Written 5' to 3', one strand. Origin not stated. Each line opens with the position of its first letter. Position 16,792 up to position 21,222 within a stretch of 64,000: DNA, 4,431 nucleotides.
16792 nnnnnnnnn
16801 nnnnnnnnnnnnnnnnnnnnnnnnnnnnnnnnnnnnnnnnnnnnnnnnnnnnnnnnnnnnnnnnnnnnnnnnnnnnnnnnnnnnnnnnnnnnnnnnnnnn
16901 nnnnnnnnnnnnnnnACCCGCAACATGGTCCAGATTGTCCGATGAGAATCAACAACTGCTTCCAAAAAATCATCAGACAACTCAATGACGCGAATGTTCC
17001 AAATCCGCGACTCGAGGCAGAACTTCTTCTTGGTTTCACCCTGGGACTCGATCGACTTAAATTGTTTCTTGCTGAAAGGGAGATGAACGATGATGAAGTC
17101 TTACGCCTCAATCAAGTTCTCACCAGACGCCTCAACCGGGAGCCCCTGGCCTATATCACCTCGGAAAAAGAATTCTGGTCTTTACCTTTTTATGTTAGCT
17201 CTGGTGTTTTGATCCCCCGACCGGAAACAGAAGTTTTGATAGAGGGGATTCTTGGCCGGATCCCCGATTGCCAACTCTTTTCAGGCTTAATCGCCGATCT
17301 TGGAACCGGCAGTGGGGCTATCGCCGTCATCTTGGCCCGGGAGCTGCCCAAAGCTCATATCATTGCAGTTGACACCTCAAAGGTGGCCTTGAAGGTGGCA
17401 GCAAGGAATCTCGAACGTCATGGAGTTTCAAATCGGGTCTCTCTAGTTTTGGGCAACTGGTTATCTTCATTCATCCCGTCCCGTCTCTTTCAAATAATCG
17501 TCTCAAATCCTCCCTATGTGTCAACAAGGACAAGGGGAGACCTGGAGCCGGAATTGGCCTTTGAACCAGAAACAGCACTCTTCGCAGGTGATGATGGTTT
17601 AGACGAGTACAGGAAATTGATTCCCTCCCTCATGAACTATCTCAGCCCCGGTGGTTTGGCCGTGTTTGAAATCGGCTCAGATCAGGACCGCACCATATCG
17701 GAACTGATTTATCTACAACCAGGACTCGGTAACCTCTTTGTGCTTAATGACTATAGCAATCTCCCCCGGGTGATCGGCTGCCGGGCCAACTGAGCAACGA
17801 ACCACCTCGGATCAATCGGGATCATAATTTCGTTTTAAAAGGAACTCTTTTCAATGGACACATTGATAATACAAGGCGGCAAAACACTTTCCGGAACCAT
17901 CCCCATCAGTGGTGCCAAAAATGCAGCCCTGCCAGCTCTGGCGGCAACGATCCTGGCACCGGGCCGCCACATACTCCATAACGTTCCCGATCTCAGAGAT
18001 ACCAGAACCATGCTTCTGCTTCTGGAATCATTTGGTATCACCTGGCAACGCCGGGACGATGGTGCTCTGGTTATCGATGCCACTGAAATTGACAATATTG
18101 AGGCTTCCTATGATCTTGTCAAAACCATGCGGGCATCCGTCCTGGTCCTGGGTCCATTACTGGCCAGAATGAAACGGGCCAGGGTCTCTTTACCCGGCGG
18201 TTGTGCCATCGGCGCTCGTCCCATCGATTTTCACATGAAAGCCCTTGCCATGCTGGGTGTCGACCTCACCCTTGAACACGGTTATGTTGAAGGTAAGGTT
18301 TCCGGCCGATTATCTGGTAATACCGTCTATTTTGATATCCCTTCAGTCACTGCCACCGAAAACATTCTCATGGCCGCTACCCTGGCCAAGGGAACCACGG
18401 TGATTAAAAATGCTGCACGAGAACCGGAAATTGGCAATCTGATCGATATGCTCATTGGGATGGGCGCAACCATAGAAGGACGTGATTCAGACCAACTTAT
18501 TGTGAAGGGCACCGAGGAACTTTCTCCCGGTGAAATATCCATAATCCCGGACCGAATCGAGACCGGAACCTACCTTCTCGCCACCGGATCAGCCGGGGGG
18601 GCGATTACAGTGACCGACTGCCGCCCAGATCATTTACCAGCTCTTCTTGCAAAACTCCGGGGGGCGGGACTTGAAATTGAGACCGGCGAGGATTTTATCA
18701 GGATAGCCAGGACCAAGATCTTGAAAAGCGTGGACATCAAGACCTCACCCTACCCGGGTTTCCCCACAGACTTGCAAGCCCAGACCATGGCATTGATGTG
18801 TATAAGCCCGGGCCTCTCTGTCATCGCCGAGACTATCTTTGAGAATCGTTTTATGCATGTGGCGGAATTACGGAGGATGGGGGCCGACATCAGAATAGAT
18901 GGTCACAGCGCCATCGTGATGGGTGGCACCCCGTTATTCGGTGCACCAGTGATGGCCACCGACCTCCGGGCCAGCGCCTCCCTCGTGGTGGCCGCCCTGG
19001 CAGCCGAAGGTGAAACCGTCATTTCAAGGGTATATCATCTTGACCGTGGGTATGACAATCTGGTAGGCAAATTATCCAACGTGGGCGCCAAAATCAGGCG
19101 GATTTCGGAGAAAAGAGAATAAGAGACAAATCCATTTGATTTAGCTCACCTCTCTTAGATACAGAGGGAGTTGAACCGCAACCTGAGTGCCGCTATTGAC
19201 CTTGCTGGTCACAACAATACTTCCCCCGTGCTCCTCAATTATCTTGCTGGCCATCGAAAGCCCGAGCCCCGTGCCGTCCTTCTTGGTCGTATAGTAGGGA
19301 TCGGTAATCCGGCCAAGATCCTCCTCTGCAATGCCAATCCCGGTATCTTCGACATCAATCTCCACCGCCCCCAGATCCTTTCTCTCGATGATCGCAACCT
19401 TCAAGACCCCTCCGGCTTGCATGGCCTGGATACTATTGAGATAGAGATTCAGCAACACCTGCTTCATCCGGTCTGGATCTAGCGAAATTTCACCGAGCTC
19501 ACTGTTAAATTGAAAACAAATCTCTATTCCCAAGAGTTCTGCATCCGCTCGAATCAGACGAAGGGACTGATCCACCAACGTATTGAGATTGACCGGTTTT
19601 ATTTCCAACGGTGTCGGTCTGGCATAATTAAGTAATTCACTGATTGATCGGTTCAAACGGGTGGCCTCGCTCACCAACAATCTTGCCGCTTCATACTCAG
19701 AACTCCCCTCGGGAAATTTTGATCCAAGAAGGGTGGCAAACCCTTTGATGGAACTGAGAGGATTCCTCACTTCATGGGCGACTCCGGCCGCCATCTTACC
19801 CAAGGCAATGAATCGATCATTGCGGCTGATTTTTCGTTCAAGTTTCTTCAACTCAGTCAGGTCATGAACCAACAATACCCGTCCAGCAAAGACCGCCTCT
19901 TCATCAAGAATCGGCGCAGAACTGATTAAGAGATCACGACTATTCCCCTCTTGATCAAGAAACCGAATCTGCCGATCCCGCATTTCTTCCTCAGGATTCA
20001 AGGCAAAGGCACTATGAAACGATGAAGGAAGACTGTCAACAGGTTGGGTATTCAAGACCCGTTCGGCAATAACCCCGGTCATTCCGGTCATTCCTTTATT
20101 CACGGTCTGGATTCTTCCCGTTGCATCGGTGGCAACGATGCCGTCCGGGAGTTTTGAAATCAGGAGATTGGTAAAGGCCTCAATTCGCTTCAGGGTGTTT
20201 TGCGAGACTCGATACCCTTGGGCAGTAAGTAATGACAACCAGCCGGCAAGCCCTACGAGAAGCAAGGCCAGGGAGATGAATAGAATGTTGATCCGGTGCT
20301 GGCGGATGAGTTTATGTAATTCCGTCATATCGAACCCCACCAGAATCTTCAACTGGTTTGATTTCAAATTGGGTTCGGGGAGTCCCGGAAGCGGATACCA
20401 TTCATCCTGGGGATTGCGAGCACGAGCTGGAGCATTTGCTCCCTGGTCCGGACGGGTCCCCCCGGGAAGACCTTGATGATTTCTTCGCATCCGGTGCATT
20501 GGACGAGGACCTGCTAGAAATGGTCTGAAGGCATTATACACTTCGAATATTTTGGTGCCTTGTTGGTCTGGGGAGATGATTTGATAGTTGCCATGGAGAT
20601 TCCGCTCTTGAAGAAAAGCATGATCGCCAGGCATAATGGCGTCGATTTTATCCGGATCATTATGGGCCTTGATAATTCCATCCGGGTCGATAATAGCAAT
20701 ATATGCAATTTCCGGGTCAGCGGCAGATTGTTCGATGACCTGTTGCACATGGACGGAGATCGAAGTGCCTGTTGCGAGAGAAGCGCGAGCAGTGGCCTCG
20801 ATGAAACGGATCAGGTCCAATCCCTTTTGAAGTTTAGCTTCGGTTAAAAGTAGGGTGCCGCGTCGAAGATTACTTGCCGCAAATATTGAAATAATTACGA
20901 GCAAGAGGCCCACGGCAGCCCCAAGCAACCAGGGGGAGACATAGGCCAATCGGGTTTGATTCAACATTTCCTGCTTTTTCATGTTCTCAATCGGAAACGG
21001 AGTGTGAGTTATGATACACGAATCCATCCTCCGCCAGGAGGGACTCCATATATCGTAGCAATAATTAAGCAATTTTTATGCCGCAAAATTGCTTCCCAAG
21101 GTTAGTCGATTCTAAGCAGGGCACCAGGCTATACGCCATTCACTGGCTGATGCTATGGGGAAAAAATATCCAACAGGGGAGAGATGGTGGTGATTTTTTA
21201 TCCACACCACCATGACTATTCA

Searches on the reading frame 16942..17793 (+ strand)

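Call 79: search_protein_families(library=pfam, proteins=[window:16942-17793:+], max_evalue=0.0001)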
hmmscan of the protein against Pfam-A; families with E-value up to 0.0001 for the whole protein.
window:16942-17793:+ (283 aa): 8 families
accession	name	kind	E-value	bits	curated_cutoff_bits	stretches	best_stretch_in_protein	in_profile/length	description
PF17827.6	PrmC_N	-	3.6e-17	63.1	23.4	1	8-73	4-70/71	PrmC N-terminal domain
PF05175.20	MTS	-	1.6e-14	54.3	23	1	113-196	31-112/170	Methyltransferase small domain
PF13847.12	Methyltransf_31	-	7.3e-10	39.1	27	1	118-189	8-81/145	Methyltransferase domain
PF13649.12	Methyltransf_25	-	3.1e-09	37.8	27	1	117-189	1-71/97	Methyltransferase domain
PF06325.19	PrmA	-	5.9e-08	33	22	1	117-189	165-233/296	Ribosomal protein L11 methyltransferase (PrmA)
PF12847.13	Methyltransf_18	-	4.6e-06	27.2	27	1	116-186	17-87/151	Methyltransferase domain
PF09445.16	Methyltransf_15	-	1.4e-05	25.2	22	1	116-182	3-67/165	RNA cap guanine-N2 methyltransferase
PF08241.18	Methyltransf_11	-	5.7e-05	24.1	21.2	0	119-188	2-66/95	Methyltransferase domain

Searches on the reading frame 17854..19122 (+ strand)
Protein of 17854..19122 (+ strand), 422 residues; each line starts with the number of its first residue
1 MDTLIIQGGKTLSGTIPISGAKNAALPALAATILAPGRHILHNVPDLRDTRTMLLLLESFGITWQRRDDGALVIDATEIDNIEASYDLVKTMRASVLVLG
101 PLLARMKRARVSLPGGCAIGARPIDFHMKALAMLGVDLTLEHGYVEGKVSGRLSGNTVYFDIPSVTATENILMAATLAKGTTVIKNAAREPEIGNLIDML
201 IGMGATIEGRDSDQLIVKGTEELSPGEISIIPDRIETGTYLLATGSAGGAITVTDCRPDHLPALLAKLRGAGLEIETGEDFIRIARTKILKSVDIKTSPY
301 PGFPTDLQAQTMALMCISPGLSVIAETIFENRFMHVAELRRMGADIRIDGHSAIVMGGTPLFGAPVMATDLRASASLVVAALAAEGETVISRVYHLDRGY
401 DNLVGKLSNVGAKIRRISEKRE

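Call 79: search_protein_families(library=pfam, proteins=[window:17854-19122:+], max_evalue=0.0001)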
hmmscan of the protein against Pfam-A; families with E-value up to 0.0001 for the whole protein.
window:17854-19122:+ (422 aa): 1 family
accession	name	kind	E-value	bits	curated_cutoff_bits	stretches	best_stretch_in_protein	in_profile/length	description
PF00275.25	EPSP_synthase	-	1e-101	341.2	22.8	1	6-407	1-417/417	EPSP synthase (3-phosphoshikimate 1-carboxyvinyltransferase)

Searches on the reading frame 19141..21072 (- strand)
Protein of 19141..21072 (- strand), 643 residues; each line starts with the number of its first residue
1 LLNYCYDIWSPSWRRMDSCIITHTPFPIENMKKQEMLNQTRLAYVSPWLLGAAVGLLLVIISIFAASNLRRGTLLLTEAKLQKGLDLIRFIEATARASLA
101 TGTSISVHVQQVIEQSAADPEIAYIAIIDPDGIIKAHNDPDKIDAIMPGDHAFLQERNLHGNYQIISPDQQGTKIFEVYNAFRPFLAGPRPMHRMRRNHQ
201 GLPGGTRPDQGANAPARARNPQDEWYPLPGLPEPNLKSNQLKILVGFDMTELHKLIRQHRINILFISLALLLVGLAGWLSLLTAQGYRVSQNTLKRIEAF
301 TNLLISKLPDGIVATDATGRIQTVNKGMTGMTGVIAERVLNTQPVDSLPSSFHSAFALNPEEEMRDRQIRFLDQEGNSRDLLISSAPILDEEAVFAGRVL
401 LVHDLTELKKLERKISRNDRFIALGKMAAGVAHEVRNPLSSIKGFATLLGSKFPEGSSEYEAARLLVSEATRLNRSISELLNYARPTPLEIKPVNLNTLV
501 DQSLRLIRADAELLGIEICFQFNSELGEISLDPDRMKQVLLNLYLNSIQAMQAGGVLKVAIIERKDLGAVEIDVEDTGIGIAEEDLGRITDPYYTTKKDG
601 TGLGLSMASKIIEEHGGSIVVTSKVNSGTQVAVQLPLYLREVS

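Call 79: search_protein_families(library=pfam, proteins=[window:19141-21072:-], max_evalue=0.0001)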
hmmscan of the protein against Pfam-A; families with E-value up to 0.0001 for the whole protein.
window:19141-21072:- (643 aa): 5 families
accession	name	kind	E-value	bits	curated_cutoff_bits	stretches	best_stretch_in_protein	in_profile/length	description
PF02518.31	HATPase_c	-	2.5e-24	86.3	26.4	1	532-637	2-109/111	Histidine kinase-, DNA gyrase B-, and HSP90-like ATPase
PF00512.31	HisKA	-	6.2e-12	45.8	26.9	1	424-486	2-63/66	His Kinase A (phospho-acceptor) domain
PF00989.32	PAS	-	1.5e-08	35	22.6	1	303-404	5-112/113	PAS fold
PF13426.13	PAS_9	-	3.9e-06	27.5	27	1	309-407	1-103/103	PAS domain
PF08448.16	PAS_4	-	1.5e-05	25.6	23.1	0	307-409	3-109/110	PAS fold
